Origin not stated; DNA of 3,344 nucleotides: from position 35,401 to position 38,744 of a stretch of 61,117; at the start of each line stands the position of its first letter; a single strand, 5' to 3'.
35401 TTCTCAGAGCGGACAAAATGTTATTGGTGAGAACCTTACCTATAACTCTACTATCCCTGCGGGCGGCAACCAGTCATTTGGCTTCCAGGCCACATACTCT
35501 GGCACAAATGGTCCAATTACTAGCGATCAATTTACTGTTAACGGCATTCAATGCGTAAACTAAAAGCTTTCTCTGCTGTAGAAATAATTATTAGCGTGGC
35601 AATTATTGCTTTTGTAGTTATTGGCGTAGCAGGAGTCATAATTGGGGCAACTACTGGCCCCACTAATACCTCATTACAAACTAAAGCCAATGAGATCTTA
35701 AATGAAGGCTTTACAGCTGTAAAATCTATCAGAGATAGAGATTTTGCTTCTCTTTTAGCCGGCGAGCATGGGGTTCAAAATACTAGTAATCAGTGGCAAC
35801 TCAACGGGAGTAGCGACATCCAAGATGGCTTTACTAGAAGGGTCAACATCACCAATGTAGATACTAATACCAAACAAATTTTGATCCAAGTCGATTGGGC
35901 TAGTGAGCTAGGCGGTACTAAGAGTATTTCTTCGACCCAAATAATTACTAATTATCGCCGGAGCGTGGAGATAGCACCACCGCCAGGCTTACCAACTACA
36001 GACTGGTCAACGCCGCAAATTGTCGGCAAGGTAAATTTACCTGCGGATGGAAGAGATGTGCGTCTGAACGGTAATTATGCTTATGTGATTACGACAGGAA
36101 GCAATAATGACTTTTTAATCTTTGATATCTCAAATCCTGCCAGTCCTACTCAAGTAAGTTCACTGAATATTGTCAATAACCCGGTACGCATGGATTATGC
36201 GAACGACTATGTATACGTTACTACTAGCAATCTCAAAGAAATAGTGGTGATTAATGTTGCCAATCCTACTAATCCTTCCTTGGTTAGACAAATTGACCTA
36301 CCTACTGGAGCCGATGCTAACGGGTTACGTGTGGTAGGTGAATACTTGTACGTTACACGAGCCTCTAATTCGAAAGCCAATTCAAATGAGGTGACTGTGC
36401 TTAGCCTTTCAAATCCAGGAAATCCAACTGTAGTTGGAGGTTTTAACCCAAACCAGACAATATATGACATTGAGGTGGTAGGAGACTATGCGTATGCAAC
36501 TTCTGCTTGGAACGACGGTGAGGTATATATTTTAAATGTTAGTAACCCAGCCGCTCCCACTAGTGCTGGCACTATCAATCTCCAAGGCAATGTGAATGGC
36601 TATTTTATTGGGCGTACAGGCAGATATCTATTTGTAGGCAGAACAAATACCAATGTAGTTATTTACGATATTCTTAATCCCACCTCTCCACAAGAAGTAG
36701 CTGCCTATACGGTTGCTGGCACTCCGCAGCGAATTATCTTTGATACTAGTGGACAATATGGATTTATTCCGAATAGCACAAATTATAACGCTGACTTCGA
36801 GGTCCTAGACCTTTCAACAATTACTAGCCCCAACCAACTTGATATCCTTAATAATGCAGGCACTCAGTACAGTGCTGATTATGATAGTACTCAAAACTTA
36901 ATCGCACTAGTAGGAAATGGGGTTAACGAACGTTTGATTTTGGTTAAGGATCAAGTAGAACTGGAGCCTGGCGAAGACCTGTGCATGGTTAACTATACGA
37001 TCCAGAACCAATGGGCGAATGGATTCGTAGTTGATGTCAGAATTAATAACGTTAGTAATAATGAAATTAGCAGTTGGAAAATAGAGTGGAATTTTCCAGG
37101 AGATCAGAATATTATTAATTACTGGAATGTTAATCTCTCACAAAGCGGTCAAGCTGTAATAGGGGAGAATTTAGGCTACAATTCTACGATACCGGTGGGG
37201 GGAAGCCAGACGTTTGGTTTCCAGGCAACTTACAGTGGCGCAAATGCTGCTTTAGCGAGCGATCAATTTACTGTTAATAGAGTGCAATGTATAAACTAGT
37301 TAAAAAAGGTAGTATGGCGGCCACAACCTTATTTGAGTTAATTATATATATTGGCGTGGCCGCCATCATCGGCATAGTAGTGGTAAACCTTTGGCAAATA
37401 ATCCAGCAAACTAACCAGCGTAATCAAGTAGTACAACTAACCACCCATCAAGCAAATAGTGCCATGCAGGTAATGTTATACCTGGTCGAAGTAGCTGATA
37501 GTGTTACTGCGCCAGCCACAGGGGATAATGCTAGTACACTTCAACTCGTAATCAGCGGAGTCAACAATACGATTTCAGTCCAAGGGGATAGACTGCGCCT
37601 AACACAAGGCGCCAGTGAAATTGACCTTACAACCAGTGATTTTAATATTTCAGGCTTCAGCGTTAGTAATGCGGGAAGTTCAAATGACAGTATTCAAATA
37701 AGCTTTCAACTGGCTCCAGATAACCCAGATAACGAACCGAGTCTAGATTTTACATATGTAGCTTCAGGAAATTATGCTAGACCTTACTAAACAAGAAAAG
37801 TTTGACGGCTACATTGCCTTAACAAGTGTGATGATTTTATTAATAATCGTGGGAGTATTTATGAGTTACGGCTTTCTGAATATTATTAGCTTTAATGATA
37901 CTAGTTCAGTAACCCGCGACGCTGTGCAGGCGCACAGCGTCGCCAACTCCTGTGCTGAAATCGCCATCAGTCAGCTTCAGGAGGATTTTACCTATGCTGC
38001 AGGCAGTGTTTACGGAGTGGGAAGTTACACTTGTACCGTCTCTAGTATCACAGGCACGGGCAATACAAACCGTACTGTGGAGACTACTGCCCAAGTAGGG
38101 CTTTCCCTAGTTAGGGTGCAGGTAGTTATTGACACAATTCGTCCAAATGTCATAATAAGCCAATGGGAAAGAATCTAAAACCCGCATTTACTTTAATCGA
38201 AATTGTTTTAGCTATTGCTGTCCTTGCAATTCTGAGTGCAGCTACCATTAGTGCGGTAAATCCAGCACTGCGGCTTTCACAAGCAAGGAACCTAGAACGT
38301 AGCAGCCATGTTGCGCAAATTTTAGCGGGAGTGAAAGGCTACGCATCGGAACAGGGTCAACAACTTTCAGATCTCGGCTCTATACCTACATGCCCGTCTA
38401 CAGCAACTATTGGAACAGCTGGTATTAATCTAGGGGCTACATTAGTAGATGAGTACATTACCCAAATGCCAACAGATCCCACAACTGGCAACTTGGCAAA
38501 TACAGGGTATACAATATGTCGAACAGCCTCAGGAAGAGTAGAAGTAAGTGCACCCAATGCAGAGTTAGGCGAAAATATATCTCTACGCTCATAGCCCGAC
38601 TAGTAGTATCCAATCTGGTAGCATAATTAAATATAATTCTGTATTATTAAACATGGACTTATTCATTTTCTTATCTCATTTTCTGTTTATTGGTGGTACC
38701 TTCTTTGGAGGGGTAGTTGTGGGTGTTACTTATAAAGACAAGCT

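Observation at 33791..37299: Tandem modular pilins: prepilin N-terminus + beta-propeller (LVIVD-type) repeats + CBM2-like carbohydrate-binding module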

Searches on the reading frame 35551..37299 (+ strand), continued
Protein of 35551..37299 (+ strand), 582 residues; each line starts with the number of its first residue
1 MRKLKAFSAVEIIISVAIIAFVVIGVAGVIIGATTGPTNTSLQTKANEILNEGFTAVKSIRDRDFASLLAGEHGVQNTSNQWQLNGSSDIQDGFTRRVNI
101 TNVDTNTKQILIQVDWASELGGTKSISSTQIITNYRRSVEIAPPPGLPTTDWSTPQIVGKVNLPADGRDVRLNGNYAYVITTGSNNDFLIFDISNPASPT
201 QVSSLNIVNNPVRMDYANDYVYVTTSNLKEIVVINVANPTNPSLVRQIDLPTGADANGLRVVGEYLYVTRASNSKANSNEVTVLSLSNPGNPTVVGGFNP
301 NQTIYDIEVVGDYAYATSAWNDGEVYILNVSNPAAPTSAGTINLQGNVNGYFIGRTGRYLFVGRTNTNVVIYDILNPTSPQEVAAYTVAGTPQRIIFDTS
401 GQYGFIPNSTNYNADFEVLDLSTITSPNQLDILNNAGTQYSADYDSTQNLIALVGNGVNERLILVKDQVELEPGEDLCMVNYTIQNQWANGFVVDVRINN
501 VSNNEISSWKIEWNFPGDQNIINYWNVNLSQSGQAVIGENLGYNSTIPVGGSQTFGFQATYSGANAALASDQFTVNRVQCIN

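Call 36: fold_search(model_id=the predicted structure, library=pdb)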
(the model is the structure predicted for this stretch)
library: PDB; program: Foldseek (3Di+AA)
matches with E <= 10: 1343; with E <= 0.001: 785
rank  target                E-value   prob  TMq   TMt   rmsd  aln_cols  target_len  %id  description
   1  5hrm_A                1.0e-11  1.00  0.42  0.49   6.8       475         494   14  Crystal structure of phosphotriesterase from Sphingobium sp. TCM1 (released 2016-07-13)
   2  5hrm_B                2.5e-11  1.00  0.41  0.48   7.0       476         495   14  Crystal structure of phosphotriesterase from Sphingobium sp. TCM1 (released 2016-07-13)
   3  6m92_A                1.9e-10  1.00  0.42  0.60   3.6       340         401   12  Monophosphorylated pSer33 b-Catenin peptide, b-TrCP/Skp1, NRX-2663 ternary complex (released 2019-04-03)
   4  6m93_A                2.3e-10  1.00  0.42  0.59   3.6       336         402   12  Monophosphorylated pSer33 b-Catenin peptide, b-TrCP/Skp1, NRX-1933 ternary complex (released 2019-04-03)
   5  6wnx_G                2.4e-10  1.00  0.43  0.61   3.5       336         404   11  FBXW11-SKP1 in complex with a pSer33/pSer37 Beta-Catenin peptide (released 2020-05-06)
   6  6m90_A                2.4e-10  1.00  0.42  0.59   3.8       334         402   12  Monophosphorylated pSer33 b-Catenin peptide, b-TrCP/Skp1, NRX-2776 ternary complex (released 2019-04-03)
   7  8h93_B                2.4e-10  1.00  0.43  0.66   3.7       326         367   13  Structure of dimeric mouse SCMC core complex (released 2024-01-10)
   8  8geh_B                3.2e-10  1.00  0.41  0.68   4.1       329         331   12  CryoEM structure of beta-2-adrenergic receptor in complex with nucleotide-free Gs heterotrimer (#18 of 20) (released 2024-03-06)
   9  8x7v_C                3.5e-10  1.00  0.43  0.68   3.7       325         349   11  Structure of human SCMC ternary complex (released 2024-10-09)
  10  5ic7                  4.9e-10  1.00  0.42  0.69   4.2       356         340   11  Structure of the WD domain of UTP18 (released 2016-07-06)
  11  9w2m_G                5.1e-10  1.00  0.43  0.67   3.5       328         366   13  Cryo-EM structure of the Cytoplasmic lattice(CPL) from mouse oocyte (released 2026-02-25)
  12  9ode_B                6.8e-10  1.00  0.40  0.67   4.2       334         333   11  Structure of the MOR/Gi/Lofentanil Complex, Nucleotide Free (released 2026-03-04)
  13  6wnx_D                7.1e-10  1.00  0.42  0.60   3.4       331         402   10  FBXW11-SKP1 in complex with a pSer33/pSer37 Beta-Catenin peptide (released 2020-05-06)
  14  2ce9_D                7.9e-10  1.00  0.44  0.74   4.2       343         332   13  A WRPW peptide bound to the Groucho-TLE WD40 domain. (released 2006-06-14)
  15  9n77_LT               8.6e-10  1.00  0.38  0.27  14.7       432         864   13  SSU processome maturation and disassembly, State K (released 2025-11-05)
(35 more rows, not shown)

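Call 39: find_related_loci(query=A2, collection=genome_contigs, flank=8000)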
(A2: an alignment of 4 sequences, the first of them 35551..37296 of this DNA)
Query A2 (582 aa) in genome_contigs; peptide patterns used: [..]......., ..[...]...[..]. (x = any residue, [..] = any of these).
298 stretches matched a pattern, but none encodes a relative of the query by tblastn (E <= 1e-3).

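Call 79: find_related_loci(query=A2, collection=metagenome_contigs, flank=6000)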
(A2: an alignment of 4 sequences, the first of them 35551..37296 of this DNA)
Query A2 (582 aa) in metagenome_contigs; peptide patterns used: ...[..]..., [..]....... (x = any residue, [..] = any of these).
397 stretches matched a pattern, but none encodes a relative of the query by tblastn (E <= 1e-3).

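Call 85: find_encoding_contigs(protein=P0001, flank=10000, max_places=3)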
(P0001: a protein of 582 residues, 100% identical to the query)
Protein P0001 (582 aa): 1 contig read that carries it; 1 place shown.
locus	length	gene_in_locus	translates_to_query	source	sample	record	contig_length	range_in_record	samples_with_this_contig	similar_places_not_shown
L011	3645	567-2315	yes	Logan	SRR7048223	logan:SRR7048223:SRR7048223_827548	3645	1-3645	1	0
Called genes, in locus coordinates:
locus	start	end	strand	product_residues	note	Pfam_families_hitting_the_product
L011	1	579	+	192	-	?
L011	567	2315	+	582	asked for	PF08309:LVIVD, PF09826:Beta_propel (faint), PF00553:CBM_2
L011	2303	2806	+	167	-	-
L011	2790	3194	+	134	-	-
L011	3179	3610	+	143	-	-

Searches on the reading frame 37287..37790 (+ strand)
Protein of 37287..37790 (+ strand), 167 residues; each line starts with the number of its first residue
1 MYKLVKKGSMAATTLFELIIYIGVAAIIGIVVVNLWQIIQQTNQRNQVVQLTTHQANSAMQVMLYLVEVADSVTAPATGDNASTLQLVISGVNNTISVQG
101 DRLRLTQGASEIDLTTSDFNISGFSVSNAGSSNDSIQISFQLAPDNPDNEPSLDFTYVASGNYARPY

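Call 3: search_protein_families(library=pfam, proteins=[window:37287-37790:+], max_evalue=1)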
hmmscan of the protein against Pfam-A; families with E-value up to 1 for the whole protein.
window:37287-37790:+ (167 aa): 3 families
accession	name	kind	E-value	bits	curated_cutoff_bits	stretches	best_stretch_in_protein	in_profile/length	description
PF10780.14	MRP_L53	-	0.059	13.9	25.3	1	131-158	24-51/53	39S ribosomal protein L53/MRP-L53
PF14683.12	CBM-like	-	0.14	12.5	27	1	40-122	65-144/160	Polysaccharide lyase family 4, domain III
PF07214.17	DUF1418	-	0.29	11.5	22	1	9-44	38-73/94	Protein of unknown function (DUF1418)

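Call 4: search_protein_families(library=ncbifam, proteins=[window:37287-37790:+], max_evalue=1)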
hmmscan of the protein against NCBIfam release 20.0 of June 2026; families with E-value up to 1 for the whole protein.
window:37287-37790:+ (167 aa): 6 families
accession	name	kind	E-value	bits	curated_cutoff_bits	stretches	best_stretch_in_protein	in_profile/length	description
TIGR03593.1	yidC_nterm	equivalog_domain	0.012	15.2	58.25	1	25-106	7-86/363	membrane protein insertase YidC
NF006824.0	PRK09347.1-1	equivalog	0.03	13.8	202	1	19-75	122-176/219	GTP cyclohydrolase I FolE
NF041249.1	T6SS_TssI_Fran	equivalog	0.036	14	100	1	86-137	67-118/163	type VI secretion system tip protein TssI/VgrG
NF008047.0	PRK10780.1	equivalog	0.081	12.9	237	1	5-50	1-46/165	molecular chaperone Skp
TIGR02976.1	phageshock_pspB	equivalog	0.12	12.7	51.7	1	24-56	8-41/75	envelope stress response membrane protein PspB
NF011761.0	PRK15214.1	equivalog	0.34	11.1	227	1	33-77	36-80/172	fimbrial protein PefA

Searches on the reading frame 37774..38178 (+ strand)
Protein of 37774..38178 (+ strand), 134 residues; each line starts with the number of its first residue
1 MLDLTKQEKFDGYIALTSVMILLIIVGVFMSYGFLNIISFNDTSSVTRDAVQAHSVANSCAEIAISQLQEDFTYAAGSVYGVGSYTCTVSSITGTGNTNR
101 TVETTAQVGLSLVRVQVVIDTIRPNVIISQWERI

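Call 3: search_protein_families(library=pfam, proteins=[window:37774-38178:+], max_evalue=1)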
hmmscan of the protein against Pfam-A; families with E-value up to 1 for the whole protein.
window:37774-38178:+ (134 aa): 1 family
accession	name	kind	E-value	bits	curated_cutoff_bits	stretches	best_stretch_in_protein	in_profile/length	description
PF12118.13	SprA-related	-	0.18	11.5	27.3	1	49-126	28-92/335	SprA-related family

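Call 4: search_protein_families(library=ncbifam, proteins=[window:37774-38178:+], max_evalue=1)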
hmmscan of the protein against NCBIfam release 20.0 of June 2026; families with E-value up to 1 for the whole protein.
window:37774-38178:+ (134 aa): 2 families
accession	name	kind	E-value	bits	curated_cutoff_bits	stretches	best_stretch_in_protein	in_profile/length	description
NF004904.0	PRK06265.1-4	equivalog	0.013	15.1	172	1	10-127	72-187/206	cobalt transporter CbiM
NF001123.0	PRK00139.1-1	equivalog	0.04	12.6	586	1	54-122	77-142/493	UDP-N-acetylmuramoyl-L-alanyl-D-glutamate--2,6-diaminopimelate ligase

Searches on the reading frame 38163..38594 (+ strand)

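Call 3: search_protein_families(library=pfam, proteins=[window:38163-38594:+], max_evalue=1)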
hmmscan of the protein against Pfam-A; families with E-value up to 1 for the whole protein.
window:38163-38594:+ (143 aa): 1 family
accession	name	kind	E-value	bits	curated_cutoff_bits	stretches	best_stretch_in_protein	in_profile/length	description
PF07963.17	N_methyl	-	3.4e-05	23.7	21.2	1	8-28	6-26/27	Prokaryotic N-terminal methylation motif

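Call 4: search_protein_families(library=ncbifam, proteins=[window:38163-38594:+], max_evalue=1)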
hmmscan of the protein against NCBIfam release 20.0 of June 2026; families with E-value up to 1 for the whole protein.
window:38163-38594:+ (143 aa): 12 families
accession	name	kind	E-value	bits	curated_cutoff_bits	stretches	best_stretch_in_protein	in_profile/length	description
TIGR02532.1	IV_pilin_GFxxxE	domain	1.8e-05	24.4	16.3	1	9-28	4-23/24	prepilin-type N-terminal cleavage/methylation domain-containing protein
NF007862.0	PRK10574.1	equivalog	0.0023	18.1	138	1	8-36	6-34/145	prepilin peptidase-dependent pilin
TIGR01707.1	gspI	equivalog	0.0031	18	44.35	1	9-36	2-29/101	type II secretion system minor pseudopilin GspI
TIGR01711.1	gspJ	equivalog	0.0041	17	64.85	1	9-41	3-35/192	type II secretion system minor pseudopilin GspJ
NF041013.1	T4P_ComGE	equivalog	0.0081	16.2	49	1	7-37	4-34/83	competence type IV pilus minor pilin ComGE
TIGR02596.1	TIGR02596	subfamily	0.017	15.2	70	1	9-52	1-48/196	Verru_Chthon cassette protein D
NF038303.1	EPS_HpsB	equivalog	0.02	14.9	150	1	9-67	5-65/211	hormogonium polysaccharide secretion pseudopilin HpsB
NF041002.1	pilin_ComGF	equivalog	0.068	13.4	80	1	7-36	2-31/139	competence type IV pilus minor pilin ComGF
TIGR01710.1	typeII_sec_gspG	equivalog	0.13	12.3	88.85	1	9-65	3-57/134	type II secretion system major pseudopilin GspG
TIGR02599.1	TIGR02599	subfamily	0.14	11.4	256.5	1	8-32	1-25/361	Verru_Chthon cassette protein C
TIGR04361.1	TrbK_Ti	equivalog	0.17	12.3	50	1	11-67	3-59/64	entry exclusion protein TrbK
NF047828.1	T3SSXpsI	equivalog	0.17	11.9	150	1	9-60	4-56/132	type II secretion system protein XpsI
